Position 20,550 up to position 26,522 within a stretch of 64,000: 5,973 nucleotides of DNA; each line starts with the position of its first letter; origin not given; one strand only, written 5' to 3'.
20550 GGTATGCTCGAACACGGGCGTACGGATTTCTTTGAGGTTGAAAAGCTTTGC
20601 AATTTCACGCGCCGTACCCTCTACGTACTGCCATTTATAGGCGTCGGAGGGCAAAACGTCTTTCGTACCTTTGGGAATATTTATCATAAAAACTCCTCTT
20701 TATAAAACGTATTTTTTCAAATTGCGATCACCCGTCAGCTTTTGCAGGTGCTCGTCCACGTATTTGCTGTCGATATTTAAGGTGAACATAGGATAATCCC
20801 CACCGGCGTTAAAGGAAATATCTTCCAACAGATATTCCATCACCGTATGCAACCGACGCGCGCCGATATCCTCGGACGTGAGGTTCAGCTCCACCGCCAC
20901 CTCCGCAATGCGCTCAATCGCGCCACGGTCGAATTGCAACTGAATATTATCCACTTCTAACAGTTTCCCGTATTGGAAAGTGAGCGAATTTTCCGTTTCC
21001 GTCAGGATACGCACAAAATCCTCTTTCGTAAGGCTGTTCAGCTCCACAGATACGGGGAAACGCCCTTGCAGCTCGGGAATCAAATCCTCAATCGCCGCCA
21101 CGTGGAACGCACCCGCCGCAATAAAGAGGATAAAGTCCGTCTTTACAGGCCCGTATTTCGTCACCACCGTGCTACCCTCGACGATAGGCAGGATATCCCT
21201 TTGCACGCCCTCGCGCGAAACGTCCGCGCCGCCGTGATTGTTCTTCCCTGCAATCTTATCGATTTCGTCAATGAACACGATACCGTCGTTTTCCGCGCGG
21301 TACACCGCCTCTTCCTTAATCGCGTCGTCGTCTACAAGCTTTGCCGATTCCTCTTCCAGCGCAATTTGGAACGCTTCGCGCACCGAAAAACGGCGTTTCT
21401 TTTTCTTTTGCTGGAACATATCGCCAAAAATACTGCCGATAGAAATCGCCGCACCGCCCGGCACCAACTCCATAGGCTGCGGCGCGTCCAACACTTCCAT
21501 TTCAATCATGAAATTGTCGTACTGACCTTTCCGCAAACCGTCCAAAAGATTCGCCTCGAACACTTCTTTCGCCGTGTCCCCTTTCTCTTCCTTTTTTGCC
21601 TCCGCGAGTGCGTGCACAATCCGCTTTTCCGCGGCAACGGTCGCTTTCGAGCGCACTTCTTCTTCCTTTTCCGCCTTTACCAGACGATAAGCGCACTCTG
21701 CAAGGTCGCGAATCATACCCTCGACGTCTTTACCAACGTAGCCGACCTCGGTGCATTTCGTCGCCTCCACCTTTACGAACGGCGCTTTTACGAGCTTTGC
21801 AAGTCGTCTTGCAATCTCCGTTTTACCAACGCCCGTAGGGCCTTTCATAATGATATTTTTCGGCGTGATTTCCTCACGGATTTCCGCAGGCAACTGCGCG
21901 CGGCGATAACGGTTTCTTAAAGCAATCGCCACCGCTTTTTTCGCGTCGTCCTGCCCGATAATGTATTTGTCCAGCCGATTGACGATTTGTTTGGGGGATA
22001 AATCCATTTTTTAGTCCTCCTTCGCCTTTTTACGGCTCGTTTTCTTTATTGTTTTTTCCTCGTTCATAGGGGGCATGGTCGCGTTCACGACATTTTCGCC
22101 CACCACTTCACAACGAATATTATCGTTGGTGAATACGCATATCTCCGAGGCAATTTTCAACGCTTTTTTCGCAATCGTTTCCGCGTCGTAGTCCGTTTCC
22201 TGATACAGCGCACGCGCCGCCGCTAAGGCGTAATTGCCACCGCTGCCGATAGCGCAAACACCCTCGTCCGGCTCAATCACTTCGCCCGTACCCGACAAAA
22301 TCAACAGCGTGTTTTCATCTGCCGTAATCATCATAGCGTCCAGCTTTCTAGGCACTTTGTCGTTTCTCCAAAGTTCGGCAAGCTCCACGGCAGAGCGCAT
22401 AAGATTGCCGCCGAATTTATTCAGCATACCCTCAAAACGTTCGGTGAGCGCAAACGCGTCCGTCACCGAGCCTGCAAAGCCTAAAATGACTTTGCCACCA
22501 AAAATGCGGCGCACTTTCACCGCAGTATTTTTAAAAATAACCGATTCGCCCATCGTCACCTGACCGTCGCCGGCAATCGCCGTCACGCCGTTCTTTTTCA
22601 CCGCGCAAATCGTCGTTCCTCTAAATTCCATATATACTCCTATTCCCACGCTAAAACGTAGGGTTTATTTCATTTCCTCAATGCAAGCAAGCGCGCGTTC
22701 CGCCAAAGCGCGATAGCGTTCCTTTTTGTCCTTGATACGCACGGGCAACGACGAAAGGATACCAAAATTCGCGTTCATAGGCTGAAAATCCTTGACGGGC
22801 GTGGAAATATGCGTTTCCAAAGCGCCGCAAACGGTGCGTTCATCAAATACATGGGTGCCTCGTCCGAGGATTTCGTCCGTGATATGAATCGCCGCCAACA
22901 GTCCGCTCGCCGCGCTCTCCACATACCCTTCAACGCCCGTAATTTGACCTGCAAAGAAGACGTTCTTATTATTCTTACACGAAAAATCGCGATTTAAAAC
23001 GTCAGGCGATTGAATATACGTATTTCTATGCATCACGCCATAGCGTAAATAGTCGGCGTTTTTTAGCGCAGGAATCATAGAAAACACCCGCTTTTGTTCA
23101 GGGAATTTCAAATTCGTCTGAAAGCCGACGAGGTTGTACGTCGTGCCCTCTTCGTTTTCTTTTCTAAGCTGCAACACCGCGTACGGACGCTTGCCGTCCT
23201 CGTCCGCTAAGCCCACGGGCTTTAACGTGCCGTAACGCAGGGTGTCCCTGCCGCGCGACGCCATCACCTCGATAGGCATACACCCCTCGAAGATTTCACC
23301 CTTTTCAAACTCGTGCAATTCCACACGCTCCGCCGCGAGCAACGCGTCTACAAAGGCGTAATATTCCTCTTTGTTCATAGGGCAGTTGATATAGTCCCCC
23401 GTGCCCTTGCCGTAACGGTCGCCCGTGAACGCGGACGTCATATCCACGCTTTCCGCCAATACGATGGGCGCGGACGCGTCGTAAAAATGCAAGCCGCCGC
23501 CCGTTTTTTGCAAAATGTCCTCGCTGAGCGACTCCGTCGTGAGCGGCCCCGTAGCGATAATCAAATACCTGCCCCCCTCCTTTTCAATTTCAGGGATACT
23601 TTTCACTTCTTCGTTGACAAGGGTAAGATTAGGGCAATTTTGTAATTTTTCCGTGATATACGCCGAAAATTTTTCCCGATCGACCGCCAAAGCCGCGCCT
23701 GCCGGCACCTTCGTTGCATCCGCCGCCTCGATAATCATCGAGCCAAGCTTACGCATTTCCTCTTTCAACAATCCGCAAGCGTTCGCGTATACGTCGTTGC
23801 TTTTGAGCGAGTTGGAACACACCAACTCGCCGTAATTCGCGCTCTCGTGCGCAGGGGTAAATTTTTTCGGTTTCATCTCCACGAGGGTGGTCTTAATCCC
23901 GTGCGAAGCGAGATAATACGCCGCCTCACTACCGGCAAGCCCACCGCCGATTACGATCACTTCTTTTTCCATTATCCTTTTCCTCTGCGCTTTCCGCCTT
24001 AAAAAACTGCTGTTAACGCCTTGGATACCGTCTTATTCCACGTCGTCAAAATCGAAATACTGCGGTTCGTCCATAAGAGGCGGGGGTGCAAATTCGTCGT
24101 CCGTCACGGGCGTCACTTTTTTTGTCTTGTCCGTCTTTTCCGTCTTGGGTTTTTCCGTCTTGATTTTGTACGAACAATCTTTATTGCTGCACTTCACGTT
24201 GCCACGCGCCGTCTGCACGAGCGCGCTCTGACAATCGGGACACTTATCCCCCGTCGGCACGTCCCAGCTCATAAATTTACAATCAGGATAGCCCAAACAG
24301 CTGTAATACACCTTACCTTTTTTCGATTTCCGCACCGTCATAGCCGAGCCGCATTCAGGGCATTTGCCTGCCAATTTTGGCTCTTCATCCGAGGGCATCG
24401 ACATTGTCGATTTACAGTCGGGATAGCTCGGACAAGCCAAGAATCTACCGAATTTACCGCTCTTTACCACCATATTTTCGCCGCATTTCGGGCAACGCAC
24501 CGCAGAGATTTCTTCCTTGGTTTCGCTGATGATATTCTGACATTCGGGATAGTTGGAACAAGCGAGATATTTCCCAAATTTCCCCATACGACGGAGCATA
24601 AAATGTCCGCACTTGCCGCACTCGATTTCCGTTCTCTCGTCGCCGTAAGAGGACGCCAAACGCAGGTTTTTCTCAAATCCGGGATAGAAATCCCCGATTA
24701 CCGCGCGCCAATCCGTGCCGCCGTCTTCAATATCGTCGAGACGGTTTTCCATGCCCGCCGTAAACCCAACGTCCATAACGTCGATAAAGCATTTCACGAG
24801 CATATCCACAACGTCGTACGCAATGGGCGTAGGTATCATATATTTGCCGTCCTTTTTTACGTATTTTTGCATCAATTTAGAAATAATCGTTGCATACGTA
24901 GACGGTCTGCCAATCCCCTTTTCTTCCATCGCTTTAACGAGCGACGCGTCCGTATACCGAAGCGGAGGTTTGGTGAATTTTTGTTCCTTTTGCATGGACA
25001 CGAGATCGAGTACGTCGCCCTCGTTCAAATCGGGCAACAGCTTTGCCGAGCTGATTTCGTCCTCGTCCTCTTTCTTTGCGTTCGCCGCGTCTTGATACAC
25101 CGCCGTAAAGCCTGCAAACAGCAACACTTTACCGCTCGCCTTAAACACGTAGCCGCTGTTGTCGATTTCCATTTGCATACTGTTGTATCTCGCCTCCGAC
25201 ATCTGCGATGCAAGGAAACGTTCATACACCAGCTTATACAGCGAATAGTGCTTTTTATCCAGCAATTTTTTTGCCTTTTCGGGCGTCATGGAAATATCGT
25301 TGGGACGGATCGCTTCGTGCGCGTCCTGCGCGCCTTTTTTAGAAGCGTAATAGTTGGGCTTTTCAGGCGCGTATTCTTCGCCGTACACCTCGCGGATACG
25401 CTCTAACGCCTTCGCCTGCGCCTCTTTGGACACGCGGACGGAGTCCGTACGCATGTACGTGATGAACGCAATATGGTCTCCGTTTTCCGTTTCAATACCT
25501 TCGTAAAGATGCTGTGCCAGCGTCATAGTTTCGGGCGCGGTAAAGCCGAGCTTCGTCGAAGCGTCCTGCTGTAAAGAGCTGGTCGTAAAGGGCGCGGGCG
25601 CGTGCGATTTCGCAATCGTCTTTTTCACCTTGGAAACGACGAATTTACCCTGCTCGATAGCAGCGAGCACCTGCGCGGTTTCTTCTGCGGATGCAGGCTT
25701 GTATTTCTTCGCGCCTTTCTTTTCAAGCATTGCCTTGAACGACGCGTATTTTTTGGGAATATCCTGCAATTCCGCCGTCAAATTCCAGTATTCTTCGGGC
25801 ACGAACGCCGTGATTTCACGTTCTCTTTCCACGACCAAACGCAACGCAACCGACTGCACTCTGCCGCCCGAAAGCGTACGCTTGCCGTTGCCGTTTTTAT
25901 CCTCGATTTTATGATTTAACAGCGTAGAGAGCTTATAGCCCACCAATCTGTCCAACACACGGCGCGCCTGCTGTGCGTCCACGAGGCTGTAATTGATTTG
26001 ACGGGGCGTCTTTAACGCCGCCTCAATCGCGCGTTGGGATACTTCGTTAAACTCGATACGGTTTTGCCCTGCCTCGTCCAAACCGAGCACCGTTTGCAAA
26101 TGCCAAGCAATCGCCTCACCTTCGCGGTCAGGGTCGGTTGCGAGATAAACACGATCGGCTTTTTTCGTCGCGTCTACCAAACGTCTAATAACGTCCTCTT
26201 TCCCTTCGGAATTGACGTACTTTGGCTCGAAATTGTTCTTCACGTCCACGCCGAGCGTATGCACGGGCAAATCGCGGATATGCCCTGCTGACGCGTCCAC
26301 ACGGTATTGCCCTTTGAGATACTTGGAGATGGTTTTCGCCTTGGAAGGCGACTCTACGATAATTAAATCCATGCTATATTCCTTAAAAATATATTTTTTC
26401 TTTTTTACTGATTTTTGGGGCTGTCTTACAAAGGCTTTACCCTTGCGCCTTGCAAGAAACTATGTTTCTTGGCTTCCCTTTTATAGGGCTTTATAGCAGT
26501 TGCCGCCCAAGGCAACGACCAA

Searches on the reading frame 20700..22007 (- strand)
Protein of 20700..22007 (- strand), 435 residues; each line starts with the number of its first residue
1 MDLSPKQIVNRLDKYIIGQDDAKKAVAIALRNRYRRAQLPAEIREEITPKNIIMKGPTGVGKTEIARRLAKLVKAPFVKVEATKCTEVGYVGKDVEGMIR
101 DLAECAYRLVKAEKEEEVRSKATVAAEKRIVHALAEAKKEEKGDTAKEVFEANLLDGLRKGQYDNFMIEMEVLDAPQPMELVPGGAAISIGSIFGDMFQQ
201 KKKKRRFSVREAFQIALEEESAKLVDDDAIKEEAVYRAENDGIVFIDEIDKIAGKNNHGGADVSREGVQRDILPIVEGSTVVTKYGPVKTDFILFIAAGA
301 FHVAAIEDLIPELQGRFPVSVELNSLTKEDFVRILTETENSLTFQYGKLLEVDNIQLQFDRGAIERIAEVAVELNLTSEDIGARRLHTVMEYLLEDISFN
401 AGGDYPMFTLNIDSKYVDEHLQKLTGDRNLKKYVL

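Call 38: search_protein_families(library=pfam, proteins=[window:20700-22007:-], max_evalue=0.00001)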
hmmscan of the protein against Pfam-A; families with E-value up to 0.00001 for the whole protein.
window:20700-22007:- (435 aa): 3 families
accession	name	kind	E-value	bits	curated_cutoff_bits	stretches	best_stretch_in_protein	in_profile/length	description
PF07724.20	AAA_2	-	1.7e-29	103.4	27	1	200-319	27-165/166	AAA domain (Cdc48 subfamily)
PF00004.35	AAA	-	3.4e-14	53.9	21.2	1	237-323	54-129/131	ATPase family associated with various cellular activities (AAA)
PF07728.20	AAA_5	-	5.9e-07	30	22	0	51-86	1-37/139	AAA domain (dynein-related subfamily)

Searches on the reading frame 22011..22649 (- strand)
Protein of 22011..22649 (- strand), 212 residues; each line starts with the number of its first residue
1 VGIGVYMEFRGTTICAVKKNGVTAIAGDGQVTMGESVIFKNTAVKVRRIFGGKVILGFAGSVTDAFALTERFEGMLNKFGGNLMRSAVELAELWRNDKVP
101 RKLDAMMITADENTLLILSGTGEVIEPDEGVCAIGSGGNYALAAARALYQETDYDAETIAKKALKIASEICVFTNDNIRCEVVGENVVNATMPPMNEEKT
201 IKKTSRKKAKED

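Call 38: search_protein_families(library=pfam, proteins=[window:22011-22649:-], max_evalue=0.00001)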
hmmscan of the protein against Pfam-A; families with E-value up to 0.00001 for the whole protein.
window:22011-22649:- (212 aa): 1 family
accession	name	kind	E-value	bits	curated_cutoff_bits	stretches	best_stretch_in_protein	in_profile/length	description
PF00227.31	Proteasome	-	1.4e-26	93.8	22.4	1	10-183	3-189/189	Proteasome subunit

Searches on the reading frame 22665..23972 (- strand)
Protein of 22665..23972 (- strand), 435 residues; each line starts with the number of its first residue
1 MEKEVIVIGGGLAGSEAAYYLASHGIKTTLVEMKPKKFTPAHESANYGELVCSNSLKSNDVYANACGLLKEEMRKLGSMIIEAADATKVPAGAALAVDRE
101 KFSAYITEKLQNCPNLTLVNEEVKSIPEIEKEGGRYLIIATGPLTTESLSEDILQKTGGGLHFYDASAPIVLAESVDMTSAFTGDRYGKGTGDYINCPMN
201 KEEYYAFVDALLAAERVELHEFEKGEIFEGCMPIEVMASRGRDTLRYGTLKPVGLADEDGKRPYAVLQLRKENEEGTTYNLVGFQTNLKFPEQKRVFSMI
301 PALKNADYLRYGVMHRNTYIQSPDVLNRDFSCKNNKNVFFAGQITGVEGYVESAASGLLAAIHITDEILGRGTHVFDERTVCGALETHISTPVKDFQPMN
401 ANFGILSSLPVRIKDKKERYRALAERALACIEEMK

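Call 27: search_solved_structures(query=window:22665-23972:-, show_alignments=1)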
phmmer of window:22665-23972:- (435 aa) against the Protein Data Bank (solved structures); distinct sequences matched with E-value up to 0.001: 15.
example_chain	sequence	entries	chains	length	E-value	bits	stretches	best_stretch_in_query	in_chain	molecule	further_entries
3g5q_A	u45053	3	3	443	7.6e-122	410.4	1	4-429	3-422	Methylenetetrahydrofolate--tRNA-(uracil-5-)-methyltransferase trmFO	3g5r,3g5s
3g05_A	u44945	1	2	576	7.7e-11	44.7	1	276-363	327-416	tRNA uridine 5-carboxymethylaminomethyl modification enzyme mnmG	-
8zu0_A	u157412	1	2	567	8.5e-11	44.6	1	276-363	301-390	tRNA uridine 5-carboxymethylaminomethyl modification enzyme MnmG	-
3cp2_A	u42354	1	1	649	1.4e-10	43.9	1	276-363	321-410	tRNA uridine 5-carboxymethylaminomethyl modification enzyme gidA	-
9hip_C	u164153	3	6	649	1.4e-10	43.9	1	276-363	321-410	tRNA uridine 5-carboxymethylaminomethyl modification enzyme MnmG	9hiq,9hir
3ces_A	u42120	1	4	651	1.4e-10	43.9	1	276-363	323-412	tRNA uridine 5-carboxymethylaminomethyl modification enzyme gidA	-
3cp8_A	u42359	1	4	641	7.1e-10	41.6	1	278-376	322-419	tRNA uridine 5-carboxymethylaminomethyl modification enzyme gidA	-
2zxh_A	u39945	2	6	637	2.8e-06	29.7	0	283-371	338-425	tRNA uridine 5-carboxymethylaminomethyl modification enzyme mnmG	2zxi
4opl_A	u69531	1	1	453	9.9e-05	24.6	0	3-35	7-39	Conserved Archaeal protein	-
4opt_A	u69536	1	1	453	0.0001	24.6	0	3-35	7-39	Conserved Archaeal protein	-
4opi_A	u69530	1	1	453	0.00011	24.4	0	3-35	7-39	Conserved Archaeal protein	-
3atq_A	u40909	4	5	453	0.00012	24.4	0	3-35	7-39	Conserved Archaeal protein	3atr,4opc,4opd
4opg_A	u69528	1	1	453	0.00012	24.4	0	3-35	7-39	Conserved Archaeal protein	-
4opu_A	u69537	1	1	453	0.00012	24.4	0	3-35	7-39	Conserved Archaeal protein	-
3oz2_A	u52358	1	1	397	0.00057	22.1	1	4-42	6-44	Digeranylgeranylglycerophospholipid reductase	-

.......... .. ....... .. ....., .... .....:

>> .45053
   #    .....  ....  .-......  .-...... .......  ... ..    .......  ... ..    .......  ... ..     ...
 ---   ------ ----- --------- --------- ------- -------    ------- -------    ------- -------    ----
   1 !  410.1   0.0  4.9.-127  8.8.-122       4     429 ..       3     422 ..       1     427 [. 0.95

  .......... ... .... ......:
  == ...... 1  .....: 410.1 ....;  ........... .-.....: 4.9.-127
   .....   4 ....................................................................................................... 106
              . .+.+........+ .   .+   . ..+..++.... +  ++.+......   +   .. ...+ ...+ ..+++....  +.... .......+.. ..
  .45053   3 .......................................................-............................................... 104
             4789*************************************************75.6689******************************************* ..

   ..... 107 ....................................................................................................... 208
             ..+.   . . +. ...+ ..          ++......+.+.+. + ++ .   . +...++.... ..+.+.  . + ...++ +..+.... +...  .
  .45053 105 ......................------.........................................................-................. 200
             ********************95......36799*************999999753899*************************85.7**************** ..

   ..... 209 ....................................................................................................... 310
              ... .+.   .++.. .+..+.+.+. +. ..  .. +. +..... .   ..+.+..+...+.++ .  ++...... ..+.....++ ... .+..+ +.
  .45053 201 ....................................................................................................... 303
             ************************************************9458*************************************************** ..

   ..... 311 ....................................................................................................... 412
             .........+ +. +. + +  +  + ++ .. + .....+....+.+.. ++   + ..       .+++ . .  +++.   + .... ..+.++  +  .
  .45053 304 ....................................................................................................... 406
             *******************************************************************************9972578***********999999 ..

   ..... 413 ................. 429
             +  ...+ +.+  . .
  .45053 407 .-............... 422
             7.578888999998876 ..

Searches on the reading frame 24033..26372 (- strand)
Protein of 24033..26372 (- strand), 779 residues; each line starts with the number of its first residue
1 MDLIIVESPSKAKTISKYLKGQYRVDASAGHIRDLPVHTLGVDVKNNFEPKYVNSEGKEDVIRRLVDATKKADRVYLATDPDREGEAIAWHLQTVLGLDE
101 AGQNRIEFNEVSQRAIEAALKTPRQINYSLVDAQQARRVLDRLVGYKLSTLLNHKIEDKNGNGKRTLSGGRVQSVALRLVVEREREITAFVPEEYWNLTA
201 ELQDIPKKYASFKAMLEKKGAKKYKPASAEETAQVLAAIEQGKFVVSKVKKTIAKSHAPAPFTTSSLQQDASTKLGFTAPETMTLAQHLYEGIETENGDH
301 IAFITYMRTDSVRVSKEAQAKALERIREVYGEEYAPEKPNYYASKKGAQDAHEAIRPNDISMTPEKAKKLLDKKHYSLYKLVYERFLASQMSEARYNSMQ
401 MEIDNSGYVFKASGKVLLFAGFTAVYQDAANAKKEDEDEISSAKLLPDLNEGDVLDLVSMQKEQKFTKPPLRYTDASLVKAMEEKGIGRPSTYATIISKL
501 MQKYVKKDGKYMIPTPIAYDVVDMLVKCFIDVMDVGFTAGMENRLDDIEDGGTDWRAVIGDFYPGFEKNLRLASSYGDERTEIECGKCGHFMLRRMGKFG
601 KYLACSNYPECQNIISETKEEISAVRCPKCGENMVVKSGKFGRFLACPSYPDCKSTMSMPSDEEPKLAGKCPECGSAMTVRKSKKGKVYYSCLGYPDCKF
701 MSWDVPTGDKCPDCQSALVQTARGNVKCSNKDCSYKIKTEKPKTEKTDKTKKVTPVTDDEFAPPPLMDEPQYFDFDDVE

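Call 38: search_protein_families(library=pfam, proteins=[window:24033-26372:-], max_evalue=0.00001)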
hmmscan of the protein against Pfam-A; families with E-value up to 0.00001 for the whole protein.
window:24033-26372:- (779 aa): 4 families
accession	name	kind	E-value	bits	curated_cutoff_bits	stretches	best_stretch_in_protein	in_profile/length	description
PF01131.25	Topoisom_bac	-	5.6e-121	404.8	35.1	1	126-559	2-410/411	DNA topoisomerase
PF01396.24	Zn_ribbon_Top1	-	2.6e-38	130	32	3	625-660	2-37/39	Topoisomerase DNA binding C4 zinc finger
PF01751.28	Toprim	-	5.3e-21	75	23.1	1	3-110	2-95/96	Toprim domain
PF13408.12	Zn_ribbon_recom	-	3.6e-10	40.5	25.3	0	670-696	7-33/58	Recombinase zinc beta ribbon domain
